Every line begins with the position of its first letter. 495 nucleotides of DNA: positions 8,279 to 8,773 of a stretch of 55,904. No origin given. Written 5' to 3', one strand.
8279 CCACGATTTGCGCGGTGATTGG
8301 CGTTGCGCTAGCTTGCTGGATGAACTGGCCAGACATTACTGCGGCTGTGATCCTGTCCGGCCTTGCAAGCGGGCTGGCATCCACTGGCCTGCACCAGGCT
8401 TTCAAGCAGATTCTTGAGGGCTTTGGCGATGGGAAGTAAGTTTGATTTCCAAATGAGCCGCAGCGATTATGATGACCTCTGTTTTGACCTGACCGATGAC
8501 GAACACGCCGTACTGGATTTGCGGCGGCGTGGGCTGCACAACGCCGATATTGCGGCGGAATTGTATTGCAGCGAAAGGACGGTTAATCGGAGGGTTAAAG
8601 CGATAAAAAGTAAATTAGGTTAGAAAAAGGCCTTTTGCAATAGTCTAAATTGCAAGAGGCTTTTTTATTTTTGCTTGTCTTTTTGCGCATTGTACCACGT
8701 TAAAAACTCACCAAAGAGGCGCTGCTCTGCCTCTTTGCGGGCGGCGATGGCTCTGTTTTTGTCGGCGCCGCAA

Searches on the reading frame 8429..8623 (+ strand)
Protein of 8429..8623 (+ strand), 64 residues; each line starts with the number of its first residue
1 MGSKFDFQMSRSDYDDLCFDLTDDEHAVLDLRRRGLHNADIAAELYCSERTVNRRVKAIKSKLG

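Call 86: search_protein_families(library=pfam, proteins=[window:8429-8623:+], max_evalue=0.01)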
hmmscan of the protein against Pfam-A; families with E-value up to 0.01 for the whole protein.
window:8429-8623:+ (64 aa): 5 families
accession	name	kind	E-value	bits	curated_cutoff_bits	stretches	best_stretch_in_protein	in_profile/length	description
PF00196.25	GerE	-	1.3e-08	34.7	23.5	1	21-64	3-46/57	Bacterial regulatory proteins, luxR family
PF13384.12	HTH_23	-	8.6e-05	22.7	24.6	1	27-58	9-40/50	Homeodomain-like domain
PF07638.17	Sigma70_ECF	-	0.0002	21.7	21.1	1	21-63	136-179/185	ECF sigma factor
PF08281.18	Sigma70_r4_2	-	0.00024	21.1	25.7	1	21-63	11-54/54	Sigma-70, region 4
PF08279.18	HTH_11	-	0.0017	18.6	25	1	38-62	18-42/55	HTH domain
